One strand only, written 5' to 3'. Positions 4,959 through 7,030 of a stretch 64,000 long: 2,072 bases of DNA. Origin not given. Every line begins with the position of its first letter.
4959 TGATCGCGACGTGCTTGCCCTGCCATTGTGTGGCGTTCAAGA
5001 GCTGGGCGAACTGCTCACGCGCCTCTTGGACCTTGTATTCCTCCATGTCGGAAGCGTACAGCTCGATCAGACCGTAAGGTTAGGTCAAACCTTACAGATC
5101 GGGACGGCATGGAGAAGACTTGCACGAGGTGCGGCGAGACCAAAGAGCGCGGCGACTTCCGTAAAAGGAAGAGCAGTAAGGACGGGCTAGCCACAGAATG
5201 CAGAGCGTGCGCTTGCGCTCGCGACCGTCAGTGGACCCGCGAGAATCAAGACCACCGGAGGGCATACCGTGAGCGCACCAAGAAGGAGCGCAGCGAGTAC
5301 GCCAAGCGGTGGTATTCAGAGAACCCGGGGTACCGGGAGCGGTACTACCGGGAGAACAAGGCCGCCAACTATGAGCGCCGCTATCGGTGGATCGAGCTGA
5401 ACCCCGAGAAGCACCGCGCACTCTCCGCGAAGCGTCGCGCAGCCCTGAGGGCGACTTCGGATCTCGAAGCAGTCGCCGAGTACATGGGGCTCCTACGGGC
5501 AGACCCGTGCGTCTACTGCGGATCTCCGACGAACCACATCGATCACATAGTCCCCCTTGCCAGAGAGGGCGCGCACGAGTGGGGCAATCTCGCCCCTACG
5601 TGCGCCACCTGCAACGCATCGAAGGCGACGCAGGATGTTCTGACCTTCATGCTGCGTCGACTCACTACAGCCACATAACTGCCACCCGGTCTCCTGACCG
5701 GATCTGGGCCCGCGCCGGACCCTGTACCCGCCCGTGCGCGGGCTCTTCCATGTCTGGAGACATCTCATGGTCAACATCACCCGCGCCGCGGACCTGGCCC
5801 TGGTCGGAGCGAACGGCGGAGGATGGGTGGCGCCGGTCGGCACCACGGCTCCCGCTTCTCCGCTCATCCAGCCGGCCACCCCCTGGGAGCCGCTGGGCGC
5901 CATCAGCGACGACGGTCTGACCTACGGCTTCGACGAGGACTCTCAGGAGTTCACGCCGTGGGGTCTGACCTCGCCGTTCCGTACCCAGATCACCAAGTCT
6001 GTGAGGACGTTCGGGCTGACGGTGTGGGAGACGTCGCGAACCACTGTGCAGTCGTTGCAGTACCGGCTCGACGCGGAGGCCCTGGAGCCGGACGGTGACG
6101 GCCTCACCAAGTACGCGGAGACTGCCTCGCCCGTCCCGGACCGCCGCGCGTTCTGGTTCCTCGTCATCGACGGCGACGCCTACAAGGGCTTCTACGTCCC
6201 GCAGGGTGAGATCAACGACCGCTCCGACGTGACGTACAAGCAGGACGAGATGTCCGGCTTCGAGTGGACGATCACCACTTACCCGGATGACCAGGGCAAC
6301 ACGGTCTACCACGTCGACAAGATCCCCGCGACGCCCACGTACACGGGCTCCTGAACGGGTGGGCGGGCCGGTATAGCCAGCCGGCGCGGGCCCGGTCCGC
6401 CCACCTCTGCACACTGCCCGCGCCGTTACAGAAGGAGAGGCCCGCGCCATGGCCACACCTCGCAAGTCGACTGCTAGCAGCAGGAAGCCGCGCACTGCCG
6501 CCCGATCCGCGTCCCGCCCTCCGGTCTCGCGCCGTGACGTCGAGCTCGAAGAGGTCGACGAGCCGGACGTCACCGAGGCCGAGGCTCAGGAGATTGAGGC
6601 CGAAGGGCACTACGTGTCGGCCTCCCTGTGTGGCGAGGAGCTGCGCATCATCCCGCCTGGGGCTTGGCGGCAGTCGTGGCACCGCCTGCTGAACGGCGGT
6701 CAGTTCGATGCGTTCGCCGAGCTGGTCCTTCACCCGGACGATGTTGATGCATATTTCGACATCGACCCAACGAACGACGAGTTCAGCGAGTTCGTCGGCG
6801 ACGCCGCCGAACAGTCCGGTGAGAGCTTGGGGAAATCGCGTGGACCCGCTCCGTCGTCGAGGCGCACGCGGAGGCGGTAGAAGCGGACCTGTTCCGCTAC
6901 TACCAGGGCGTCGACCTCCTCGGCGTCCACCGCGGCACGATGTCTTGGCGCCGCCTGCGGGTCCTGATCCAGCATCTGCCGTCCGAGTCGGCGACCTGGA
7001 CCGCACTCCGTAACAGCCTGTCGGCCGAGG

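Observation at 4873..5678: Orphan Phd/YefM-like antitoxin plus HNH endonuclease inserted inside the tail operon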

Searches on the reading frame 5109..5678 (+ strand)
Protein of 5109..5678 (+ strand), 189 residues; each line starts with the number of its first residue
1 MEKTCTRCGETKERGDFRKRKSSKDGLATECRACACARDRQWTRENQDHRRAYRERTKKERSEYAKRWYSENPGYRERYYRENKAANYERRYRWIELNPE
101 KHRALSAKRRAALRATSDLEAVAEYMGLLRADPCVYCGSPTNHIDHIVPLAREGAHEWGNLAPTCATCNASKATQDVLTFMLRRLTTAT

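Call 10: search_protein_families(library=pfam, proteins=[window:5109-5678:+], max_evalue=1)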
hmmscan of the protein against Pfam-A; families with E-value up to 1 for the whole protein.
window:5109-5678:+ (189 aa): 3 families
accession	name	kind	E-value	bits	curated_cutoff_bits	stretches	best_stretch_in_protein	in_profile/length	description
PF01844.29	HNH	-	1.7e-11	44.5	21.4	1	134-172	1-44/47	HNH endonuclease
PF14279.12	HNH_5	-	1.6e-07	31.6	27.5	1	134-173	1-44/56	HNH endonuclease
PF13395.12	HNH_4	-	0.0028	18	22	1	143-175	19-51/54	HNH endonuclease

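Call 11: search_protein_families(library=phrogs, proteins=[window:5109-5678:+], max_evalue=0.01)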
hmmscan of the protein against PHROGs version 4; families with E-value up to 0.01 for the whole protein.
window:5109-5678:+ (189 aa): 27 families (the best 25 are shown)
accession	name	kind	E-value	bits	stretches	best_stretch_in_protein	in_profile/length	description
phrog_1035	-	DNA, RNA and nucleotide metabolism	2.6e-27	97.4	1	2-185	63-223/271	endonuclease VII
phrog_2118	-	DNA, RNA and nucleotide metabolism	1.8e-12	48.4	1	134-182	179-231/301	HNH endonuclease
phrog_8660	-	DNA, RNA and nucleotide metabolism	1.6e-11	45.7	1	3-181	14-185/196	HNH endonuclease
phrog_2214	-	DNA, RNA and nucleotide metabolism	5e-11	43.4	1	122-183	184-247/429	HNH endonuclease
phrog_7785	-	DNA, RNA and nucleotide metabolism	2.9e-10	41.3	1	66-174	9-113/147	HNH endonuclease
phrog_589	-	DNA, RNA and nucleotide metabolism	9.3e-09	36.3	1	130-175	89-141/179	HNH endonuclease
phrog_338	-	DNA, RNA and nucleotide metabolism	1e-08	35.9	1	88-176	162-263/340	HNH endonuclease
phrog_2340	-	DNA, RNA and nucleotide metabolism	1.3e-08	36.2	1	2-109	8-112/171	endonuclease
phrog_6050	-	DNA, RNA and nucleotide metabolism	8.2e-08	32.4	1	102-176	282-361/402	HNH endonuclease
phrog_16726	-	DNA, RNA and nucleotide metabolism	2.1e-07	31.9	1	134-175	96-143/308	HNH endonuclease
phrog_5718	-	DNA, RNA and nucleotide metabolism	6.1e-07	29.8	1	98-176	94-177/394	HNH endonuclease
phrog_1271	-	DNA, RNA and nucleotide metabolism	3.2e-06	27.8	1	2-176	177-319/361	HNH endonuclease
phrog_30859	-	unknown function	7.6e-06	27.7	1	1-66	1-70/117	-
phrog_14314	-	DNA, RNA and nucleotide metabolism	1.7e-05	26.3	1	133-175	18-64/252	HNH endonuclease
phrog_5558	-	moron, auxiliary metabolic gene and host takeover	3.1e-05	25.3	1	2-51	65-114/130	Lar-like restriction alleviation protein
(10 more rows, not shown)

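Call 16: find_encoding_contigs(protein=window:5109-5678:+, flank=10000, max_places=10)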
Protein window:5109-5678:+ (189 aa): 1 contig read that carries it; 1 place shown.
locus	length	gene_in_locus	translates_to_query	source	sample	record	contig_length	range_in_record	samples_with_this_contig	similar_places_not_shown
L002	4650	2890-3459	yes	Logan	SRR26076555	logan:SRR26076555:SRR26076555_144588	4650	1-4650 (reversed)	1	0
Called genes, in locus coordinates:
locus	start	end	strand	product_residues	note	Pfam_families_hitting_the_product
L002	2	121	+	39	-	?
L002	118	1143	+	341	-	PF13439:Glyco_transf_4, PF13579:Glyco_trans_4_4 (weak), PF13524:Glyco_trans_1_2 (faint), PF13692:Glyco_trans_1_4, PF00534:Glycos_transf_1, PF20706:GT4-conflict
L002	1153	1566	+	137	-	-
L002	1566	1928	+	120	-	-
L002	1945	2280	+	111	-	-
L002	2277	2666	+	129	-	-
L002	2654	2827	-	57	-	PF02604:PhdYeFM_antitox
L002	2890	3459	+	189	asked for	PF01844:HNH, PF14279:HNH_5 (weak)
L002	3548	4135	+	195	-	PF25681:Phage_TTP_17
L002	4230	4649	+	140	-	?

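Call 24: search_dna_similar(query=window:5109-5678:+, collection=phages, mode=protein, max_evalue=0.00001, max_rows=40)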
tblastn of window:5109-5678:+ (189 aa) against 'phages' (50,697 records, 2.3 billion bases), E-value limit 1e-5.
Records with a match: 97; places in all: 102; records where one place covers at least 80% of the query: 44.
Best place of each record, by identity: <60% 97.
By first word of the organism name: Mycobacterium 42; Streptomyces 11; Microbacterium 9; Bacillus 7; Gordonia 5; Lactococcus 5; Ralstonia 4; Curtobacterium 4; Klebsiella 2; Pectobacterium 2; and 6 more.
By host as written in the record: Mycobacterium smegmatis mc2 155 32; Microbacterium foliorum NRRL B-24224 SEA 6; Mycobacterium smegmatis mc#155 5; Mycobacterium smegmatis mc2155 5; Curtobacterium flaccumfaciens NRRL B-729 SEA 4; Gordonia terrae 3612 3; Streptomyces mirabilis NRRL B-2400 3; - 3; and 21 more.
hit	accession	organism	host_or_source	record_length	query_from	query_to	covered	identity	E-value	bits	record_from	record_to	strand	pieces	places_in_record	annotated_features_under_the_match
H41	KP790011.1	Gordonia phage Gsput1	Gordonia sputi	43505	3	183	96%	32.8%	3e-15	79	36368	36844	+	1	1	HNH endonuclease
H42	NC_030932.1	Gordonia phage Gsput1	Gordonia sputi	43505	3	183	96%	32.8%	3e-15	79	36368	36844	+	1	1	endonuclease VII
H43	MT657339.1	Gordonia phage SpeedDemon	Gordonia terrae 3612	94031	3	177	93%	31.0%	8e-7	54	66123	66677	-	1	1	970: HNH endonuclease | 980: hypothetical protein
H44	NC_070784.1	Streptomyces phage TunaTartare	Streptomyces mirabilis NRRL B-2400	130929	3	177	93%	30.8%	5e-12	69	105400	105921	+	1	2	203: endonuclease VII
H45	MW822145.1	Streptomyces phage TunaTartare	Streptomyces mirabilis NRRL B-2400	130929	3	177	93%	30.8%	5e-12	69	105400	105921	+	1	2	203: HNH endonuclease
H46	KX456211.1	Lactococcus phage 63301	Lactococcus lactis 3107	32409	1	179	95%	29.8%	2e-11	67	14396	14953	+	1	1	hypothetical protein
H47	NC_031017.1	Lactococcus phage 63301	Lactococcus lactis 3107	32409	1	179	95%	29.8%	2e-11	67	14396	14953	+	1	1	HNH endonuclease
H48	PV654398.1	Streptomyces phage Riptide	Streptomyces mirabilis NRRL B-2400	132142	3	180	94%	29.9%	1e-11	68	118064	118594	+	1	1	247: HNH endonuclease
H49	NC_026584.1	Mycobacterium phage Minerva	Mycobacterium smegmatis mc2 155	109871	3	173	90%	30.9%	8e-11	66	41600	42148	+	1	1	52: endonuclease VII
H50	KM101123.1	Mycobacterium phage Minerva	Mycobacterium smegmatis mc2 155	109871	3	173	90%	30.9%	8e-11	66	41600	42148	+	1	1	52: HNH endonuclease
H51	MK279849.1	Mycobacterium phage Duke13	Mycobacterium smegmatis mc2 155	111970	3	173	90%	30.9%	8e-11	66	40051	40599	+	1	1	49: hypothetical protein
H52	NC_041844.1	Mycobacterium phage Optimus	Mycobacterium smegmatis mc2 155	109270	3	173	90%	30.4%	3e-10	64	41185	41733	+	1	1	51: endonuclease VII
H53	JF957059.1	Mycobacterium phage Optimus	Mycobacterium smegmatis mc2 155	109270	3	173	90%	30.4%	3e-10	64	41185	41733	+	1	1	51: HNH endonuclease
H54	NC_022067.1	Mycobacterium phage Wanda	Mycobacterium smegmatis mc2 155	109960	3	173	90%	30.4%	3e-10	64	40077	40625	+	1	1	52: endonuclease VII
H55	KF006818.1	Mycobacterium phage Wanda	Mycobacterium smegmatis mc2 155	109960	3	173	90%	30.4%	3e-10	64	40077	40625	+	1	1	52: HNH endonuclease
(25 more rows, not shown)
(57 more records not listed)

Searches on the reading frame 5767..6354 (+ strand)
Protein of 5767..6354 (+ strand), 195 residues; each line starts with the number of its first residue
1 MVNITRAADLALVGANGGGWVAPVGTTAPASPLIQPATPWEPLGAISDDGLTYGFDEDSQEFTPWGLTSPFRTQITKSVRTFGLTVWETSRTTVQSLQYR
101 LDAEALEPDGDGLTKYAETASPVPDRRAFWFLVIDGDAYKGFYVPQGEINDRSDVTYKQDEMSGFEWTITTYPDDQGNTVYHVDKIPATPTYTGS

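Call 10: search_protein_families(library=pfam, proteins=[window:5767-6354:+], max_evalue=1)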
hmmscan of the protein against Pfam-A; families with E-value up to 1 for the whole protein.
window:5767-6354:+ (195 aa): 1 family
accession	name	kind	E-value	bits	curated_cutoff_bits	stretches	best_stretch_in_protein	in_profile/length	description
PF25681.1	Phage_TTP_17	-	8.7e-18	65.1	27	1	11-181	8-177/190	Phage tail tube protein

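Call 11: search_protein_families(library=phrogs, proteins=[window:5767-6354:+], max_evalue=0.01)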
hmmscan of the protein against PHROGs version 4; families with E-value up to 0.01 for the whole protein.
window:5767-6354:+ (195 aa): 2 families
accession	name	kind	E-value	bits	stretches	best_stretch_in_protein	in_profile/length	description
phrog_117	-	tail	1.9e-38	133.7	1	8-190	33-217/319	major tail protein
phrog_476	-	tail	2.2e-30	106.9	1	7-181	17-206/296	major tail protein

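Call 25: find_related_loci(query=window:5767-6354:+, collection=genome_contigs, flank=4000)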
Query window:5767-6354:+ (195 aa) in genome_contigs; peptide patterns used: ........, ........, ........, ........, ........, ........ (x = any residue, [..] = any of these).
362 stretches matched a pattern; 72 encode a relative of the query (tblastn E <= 1e-3); 70 distinct loci.
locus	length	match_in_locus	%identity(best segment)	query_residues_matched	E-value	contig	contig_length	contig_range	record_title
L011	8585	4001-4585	92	1-195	7e-120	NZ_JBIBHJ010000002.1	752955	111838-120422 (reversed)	Streptomyces sp. NPDC008150 NPDC008150_170_G11.ctg-0002, whole genome shotgun sequence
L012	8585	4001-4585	90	1-195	4e-118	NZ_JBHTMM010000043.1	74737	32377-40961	Streptomyces kaempferi strain CGMCC 4.7020 GCM70027358_390, whole genome shotgun sequence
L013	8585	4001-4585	90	1-195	7e-118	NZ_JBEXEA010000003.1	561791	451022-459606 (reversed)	Streptomyces sp. NPDC005483 NPDC005483_21_E5.ctg-0003, whole genome shotgun sequence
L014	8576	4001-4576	92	1-192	9e-118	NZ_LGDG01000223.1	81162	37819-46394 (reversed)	Streptomyces sp. MMG1533 P407contig38.1, whole genome shotgun sequence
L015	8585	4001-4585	90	1-195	1e-117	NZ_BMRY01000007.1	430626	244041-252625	Streptomyces parvus strain JCM 4069 sequence07, whole genome shotgun sequence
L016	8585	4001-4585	89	1-195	4e-117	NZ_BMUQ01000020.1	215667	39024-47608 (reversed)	Streptomyces mirabilis strain JCM 4551 sequence20, whole genome shotgun sequence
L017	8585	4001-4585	90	1-195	7e-117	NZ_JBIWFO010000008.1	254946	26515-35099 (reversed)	Streptomyces sp. NPDC096310 NPDC096310_262_A11.ctg-0008, whole genome shotgun sequence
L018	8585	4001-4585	87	1-195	3e-115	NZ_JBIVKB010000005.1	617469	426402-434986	Streptomyces sp. NPDC088794 NPDC088794_161_D6.ctg-0005, whole genome shotgun sequence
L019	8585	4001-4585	87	1-195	2e-112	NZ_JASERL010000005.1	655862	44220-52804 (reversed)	Streptomyces sp. KL109B accn-1883.2223.con.0005, whole genome shotgun sequence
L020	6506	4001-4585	87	1-195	2e-112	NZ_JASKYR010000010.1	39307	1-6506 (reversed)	Streptomyces flavofungini strain PU_SAS22 Contig_10, whole genome shotgun sequence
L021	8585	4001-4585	87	1-195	2e-112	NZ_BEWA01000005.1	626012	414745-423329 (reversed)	Streptomyces rishiriensis strain NBRC 13407, whole genome shotgun sequence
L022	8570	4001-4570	83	1-190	4e-107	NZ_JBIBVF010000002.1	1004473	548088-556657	Streptomyces sp. NPDC015125 NPDC015125_260_E5.ctg-0002, whole genome shotgun sequence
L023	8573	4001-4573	82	1-191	1e-105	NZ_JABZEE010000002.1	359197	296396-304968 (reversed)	Streptomyces sp. PKU-EA00015 contig2, whole genome shotgun sequence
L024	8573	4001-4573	82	1-191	1e-105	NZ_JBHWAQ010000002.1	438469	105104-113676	Streptomyces sp. NPDC059534 NPDC059534_T35_H9.ctg-0002, whole genome shotgun sequence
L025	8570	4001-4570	82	1-190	2e-105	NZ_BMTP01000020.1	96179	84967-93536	Streptomyces lavendofoliae strain JCM 4391 sequence20, whole genome shotgun sequence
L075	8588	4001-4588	62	1-195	3e-78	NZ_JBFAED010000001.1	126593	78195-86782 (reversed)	Streptomyces sp. NPDC020667 NPDC020667_140_H6.ctg-0001, whole genome shotgun sequence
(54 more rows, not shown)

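Call 26: find_related_loci(query=window:5767-6354:+, collection=viral_contigs, flank=4000)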
Query window:5767-6354:+ (195 aa) in viral_contigs; peptide patterns used: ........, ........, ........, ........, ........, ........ (x = any residue, [..] = any of these).
194 stretches matched a pattern; 186 encode a relative of the query (tblastn E <= 1e-3); the best 80 are kept; 80 distinct loci.
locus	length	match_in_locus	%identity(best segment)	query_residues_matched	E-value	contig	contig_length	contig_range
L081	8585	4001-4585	90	1-195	2e-119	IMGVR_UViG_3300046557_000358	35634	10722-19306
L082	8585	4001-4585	90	1-195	3e-119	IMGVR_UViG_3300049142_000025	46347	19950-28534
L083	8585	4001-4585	90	1-195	2e-119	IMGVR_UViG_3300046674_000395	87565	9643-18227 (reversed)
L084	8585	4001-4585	90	1-195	2e-119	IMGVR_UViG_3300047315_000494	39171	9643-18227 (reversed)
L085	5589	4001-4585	90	1-195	1e-118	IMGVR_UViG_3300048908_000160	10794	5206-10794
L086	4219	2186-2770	91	1-195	2e-119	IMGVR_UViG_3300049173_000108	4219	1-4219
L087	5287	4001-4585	89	1-195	5e-118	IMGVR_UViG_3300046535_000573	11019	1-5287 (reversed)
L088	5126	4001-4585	91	1-195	4e-118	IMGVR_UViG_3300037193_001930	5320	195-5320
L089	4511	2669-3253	90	1-195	2e-118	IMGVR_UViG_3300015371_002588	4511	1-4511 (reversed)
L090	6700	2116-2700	91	1-195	1e-117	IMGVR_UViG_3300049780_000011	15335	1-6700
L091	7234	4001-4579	90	1-193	1e-117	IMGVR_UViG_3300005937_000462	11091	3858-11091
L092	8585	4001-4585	90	1-195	3e-117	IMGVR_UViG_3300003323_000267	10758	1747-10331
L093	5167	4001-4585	89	1-195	2e-117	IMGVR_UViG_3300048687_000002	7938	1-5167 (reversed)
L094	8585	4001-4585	89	1-195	4e-117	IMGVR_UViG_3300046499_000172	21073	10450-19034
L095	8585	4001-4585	89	1-195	7e-117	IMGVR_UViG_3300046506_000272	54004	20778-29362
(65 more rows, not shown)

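Call 72: search_protein_families(library=pfam, proteins=[L075:3419-3886:-], max_evalue=0.01)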
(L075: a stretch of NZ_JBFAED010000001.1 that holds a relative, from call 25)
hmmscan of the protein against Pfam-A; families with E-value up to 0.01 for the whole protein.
L075:3419-3886:- (155 aa): 3 families
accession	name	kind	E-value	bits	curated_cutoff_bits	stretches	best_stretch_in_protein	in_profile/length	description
PF14472.11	DUF4429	-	4.5e-16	59.7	25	1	11-103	2-94/95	Domain of unknown function (DUF4429)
PF09851.14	SHOCT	-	4.3e-09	36.3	27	1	126-153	1-28/28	Short C-terminal domain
PF05120.17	GvpG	-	0.0029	18.2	30.6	1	123-154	32-63/67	Gas vesicle protein G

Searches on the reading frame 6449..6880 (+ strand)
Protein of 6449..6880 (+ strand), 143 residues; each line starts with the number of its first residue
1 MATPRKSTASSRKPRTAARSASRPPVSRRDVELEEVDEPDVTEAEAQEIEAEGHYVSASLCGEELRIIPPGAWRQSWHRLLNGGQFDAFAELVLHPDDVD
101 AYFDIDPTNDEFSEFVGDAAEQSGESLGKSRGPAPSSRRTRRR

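Call 10: search_protein_families(library=pfam, proteins=[window:6449-6880:+], max_evalue=1)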
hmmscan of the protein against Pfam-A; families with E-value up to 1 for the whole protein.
window:6449-6880:+ (143 aa): 1 family
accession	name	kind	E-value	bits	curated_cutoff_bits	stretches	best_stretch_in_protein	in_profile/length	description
PF18521.6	TAD2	-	0.23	11.9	31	1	88-107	5-24/25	Transactivation domain 2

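Call 11: search_protein_families(library=phrogs, proteins=[window:6449-6880:+], max_evalue=0.01)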
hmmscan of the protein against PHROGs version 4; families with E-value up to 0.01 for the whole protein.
window:6449-6880:+ (143 aa): 0 families
